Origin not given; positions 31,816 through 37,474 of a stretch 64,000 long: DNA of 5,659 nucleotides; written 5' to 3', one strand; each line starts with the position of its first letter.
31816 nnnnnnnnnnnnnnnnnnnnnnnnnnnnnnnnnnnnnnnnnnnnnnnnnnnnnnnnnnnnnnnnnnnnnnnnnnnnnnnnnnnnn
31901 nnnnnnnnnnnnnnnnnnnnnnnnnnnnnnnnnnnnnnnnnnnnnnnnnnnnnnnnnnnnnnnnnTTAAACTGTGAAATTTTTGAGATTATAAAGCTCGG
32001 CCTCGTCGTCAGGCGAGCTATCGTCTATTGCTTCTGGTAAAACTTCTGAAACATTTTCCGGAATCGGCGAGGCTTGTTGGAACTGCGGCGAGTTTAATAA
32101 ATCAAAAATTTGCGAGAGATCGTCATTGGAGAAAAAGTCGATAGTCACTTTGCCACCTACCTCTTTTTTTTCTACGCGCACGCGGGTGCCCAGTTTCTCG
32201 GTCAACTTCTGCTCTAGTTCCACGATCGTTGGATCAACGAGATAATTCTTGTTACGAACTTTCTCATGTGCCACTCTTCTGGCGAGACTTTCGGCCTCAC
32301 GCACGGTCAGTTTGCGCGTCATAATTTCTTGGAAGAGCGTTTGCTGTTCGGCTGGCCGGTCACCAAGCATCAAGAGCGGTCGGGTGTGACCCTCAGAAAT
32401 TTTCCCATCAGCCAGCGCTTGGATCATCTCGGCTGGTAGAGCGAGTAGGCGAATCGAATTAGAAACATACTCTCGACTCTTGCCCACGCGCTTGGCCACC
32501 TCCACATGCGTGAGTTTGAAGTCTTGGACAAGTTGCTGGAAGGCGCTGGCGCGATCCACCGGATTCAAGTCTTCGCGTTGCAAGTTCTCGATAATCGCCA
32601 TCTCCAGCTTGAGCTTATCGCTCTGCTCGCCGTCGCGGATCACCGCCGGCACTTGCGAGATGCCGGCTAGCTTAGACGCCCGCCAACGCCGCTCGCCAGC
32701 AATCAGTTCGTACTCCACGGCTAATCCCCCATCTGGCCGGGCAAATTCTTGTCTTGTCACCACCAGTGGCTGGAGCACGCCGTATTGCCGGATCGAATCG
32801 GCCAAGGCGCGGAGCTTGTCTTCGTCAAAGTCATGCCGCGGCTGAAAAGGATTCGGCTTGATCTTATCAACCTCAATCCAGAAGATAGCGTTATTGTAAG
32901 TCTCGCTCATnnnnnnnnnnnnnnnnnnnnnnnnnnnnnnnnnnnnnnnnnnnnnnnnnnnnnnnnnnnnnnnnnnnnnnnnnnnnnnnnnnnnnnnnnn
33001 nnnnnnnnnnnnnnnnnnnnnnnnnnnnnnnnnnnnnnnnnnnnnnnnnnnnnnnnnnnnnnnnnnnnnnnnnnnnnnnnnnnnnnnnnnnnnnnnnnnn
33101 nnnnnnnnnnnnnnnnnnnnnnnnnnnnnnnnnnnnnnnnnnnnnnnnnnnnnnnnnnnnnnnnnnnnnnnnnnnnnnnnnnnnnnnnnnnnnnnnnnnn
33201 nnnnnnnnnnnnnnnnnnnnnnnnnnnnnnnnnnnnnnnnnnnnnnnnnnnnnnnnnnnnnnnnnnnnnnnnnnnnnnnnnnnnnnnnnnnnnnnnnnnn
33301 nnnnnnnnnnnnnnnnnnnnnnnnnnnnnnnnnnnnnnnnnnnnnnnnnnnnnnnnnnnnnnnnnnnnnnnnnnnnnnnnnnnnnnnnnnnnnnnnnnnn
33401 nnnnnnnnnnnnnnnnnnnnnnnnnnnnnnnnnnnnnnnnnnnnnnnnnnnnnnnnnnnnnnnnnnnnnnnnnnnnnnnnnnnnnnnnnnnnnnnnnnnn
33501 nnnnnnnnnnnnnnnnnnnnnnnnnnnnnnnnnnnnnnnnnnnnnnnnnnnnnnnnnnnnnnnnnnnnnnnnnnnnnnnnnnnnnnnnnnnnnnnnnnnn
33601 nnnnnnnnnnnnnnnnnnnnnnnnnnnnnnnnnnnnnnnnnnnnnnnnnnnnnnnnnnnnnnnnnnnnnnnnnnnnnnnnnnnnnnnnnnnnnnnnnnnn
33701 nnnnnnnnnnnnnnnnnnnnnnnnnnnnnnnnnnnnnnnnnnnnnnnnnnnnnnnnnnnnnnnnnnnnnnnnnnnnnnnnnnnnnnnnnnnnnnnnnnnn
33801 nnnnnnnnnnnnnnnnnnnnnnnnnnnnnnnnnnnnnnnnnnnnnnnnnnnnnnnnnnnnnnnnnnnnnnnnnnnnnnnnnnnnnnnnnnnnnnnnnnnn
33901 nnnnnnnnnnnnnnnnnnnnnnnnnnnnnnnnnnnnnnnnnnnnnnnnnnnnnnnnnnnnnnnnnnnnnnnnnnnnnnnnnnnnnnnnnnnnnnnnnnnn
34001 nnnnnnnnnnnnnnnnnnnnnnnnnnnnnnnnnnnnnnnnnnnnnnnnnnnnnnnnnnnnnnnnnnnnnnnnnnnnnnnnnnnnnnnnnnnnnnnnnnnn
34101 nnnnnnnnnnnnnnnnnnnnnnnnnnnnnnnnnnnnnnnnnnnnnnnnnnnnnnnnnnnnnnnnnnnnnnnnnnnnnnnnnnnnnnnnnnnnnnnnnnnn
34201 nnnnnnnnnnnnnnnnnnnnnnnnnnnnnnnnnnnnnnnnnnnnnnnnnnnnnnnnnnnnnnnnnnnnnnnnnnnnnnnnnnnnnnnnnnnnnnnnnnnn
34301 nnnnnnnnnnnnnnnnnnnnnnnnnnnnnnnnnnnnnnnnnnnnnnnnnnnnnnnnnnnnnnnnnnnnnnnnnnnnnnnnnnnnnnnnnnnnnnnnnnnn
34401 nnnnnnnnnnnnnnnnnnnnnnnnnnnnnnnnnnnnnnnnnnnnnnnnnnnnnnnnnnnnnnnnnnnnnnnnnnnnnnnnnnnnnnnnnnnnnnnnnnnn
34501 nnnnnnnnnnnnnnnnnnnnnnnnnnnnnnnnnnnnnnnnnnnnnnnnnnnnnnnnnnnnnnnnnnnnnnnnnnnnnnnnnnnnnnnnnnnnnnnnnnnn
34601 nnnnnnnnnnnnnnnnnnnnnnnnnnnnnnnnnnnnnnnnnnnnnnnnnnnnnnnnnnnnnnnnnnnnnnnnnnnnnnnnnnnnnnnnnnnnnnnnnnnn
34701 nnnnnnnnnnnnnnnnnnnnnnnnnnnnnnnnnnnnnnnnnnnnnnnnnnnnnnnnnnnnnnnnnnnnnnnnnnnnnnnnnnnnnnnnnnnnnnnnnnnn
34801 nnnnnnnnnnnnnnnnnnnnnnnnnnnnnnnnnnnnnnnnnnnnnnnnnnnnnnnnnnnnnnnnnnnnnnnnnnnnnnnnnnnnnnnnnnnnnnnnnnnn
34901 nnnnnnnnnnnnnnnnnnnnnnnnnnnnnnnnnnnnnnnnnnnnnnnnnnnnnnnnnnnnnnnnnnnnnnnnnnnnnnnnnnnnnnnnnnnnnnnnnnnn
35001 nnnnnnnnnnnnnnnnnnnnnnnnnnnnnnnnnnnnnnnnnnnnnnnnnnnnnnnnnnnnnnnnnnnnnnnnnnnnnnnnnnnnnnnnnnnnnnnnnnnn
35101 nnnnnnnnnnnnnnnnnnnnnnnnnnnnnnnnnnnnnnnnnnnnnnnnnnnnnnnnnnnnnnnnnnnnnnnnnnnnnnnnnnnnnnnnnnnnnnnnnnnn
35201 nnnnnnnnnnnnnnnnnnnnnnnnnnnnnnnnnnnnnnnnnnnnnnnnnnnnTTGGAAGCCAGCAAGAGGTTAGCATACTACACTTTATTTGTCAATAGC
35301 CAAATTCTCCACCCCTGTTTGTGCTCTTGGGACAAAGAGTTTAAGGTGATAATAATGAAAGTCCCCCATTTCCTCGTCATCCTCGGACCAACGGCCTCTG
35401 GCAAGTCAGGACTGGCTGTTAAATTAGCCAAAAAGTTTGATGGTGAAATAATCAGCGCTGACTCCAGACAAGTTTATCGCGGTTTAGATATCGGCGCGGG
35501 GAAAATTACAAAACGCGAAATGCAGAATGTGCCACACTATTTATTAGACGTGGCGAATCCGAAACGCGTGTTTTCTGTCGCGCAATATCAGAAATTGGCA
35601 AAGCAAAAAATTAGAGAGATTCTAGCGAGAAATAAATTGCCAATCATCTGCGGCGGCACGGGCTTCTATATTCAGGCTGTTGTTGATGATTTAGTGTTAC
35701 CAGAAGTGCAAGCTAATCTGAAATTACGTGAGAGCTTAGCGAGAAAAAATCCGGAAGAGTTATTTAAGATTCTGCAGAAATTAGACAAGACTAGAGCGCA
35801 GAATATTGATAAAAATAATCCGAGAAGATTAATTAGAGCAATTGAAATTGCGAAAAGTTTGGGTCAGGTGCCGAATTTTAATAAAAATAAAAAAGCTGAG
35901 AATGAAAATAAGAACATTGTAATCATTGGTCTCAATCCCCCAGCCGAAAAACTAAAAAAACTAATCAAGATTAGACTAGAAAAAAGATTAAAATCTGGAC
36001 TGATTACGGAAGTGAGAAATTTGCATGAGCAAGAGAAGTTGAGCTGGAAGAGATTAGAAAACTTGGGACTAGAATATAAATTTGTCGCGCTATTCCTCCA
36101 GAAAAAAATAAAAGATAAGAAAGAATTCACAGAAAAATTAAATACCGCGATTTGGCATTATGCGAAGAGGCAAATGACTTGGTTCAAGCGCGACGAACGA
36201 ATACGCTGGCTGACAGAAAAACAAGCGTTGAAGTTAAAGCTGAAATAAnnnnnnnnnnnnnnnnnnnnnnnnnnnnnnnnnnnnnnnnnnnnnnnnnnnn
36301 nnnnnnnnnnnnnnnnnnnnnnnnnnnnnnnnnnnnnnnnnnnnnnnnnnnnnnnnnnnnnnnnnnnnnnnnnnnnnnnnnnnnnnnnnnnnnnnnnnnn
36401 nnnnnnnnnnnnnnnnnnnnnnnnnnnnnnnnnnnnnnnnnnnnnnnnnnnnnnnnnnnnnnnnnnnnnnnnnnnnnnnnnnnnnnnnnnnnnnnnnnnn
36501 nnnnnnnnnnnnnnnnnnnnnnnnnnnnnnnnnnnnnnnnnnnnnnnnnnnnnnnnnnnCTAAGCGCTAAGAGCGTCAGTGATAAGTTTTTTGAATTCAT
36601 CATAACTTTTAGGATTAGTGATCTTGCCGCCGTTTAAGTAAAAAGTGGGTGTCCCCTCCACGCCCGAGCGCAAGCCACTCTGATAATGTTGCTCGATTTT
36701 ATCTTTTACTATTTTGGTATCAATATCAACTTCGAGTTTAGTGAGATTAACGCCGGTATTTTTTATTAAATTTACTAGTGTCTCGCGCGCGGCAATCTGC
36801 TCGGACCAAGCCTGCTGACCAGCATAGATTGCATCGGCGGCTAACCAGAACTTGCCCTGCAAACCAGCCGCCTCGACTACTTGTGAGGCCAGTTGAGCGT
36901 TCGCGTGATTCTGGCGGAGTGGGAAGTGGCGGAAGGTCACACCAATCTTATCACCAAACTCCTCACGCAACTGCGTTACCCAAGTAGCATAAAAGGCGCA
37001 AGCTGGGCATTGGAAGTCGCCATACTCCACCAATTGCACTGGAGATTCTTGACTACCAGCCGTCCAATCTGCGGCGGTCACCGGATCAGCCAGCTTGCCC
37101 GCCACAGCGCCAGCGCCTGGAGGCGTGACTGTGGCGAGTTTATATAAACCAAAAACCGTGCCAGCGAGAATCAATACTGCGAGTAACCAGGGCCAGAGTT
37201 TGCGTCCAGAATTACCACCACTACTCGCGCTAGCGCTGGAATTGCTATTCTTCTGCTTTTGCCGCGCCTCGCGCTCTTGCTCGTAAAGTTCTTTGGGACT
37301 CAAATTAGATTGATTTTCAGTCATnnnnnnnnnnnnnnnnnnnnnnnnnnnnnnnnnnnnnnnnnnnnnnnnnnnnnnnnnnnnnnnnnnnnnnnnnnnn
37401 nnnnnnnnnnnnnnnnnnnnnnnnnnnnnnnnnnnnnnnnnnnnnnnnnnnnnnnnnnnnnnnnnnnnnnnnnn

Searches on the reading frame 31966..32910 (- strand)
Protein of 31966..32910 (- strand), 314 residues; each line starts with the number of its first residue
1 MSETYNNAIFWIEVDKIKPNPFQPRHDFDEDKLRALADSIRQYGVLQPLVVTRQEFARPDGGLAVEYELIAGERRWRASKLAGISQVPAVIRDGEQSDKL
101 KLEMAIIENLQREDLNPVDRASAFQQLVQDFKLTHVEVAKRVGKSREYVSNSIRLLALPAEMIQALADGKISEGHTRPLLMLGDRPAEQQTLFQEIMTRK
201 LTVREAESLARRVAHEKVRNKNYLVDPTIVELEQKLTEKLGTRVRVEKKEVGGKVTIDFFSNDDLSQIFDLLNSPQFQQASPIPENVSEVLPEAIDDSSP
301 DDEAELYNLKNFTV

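Call 50: search_protein_families(library=pfam, proteins=[window:31966-32910:-], max_evalue=0.00001)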
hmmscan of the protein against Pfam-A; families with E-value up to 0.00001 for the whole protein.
window:31966-32910:- (314 aa): 3 families
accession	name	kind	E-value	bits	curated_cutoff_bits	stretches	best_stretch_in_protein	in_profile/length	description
PF17762.8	HTH_ParB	-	1.6e-32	112.1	22.6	1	113-213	1-100/102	ParB HTH domain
PF02195.25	ParB_N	-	3.2e-30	104.5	26.3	1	11-111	5-95/95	ParB N-terminal domain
PF23552.2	ParB_C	-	1.3e-10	41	23.8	1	226-272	2-49/50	ParB dimerisation domain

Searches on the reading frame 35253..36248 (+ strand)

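Call 50: search_protein_families(library=pfam, proteins=[window:35253-36248:+], max_evalue=0.00001)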
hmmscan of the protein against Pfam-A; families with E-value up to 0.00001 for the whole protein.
window:35253-36248:+ (331 aa): 2 families
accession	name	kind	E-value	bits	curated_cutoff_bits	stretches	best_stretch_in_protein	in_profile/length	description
PF01715.23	IPPT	-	2.2e-68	231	23.6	1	73-314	1-243/243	IPP transferase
PF01745.22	IPT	-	5.1e-09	36.3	20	1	42-140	5-103/233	Isopentenyl transferase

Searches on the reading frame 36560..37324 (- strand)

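Call 50: search_protein_families(library=pfam, proteins=[window:36560-37324:-], max_evalue=0.00001)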
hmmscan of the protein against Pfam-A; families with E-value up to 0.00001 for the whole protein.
window:36560-37324:- (254 aa): 2 families
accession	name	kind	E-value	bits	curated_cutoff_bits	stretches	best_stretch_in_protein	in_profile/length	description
PF13462.12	Thioredoxin_4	-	4.2e-23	82.8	23.2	1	86-249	5-164/165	Thioredoxin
PF01323.26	DSBA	-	2.1e-13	50.9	25.6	1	98-248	2-190/191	DSBA-like thioredoxin domain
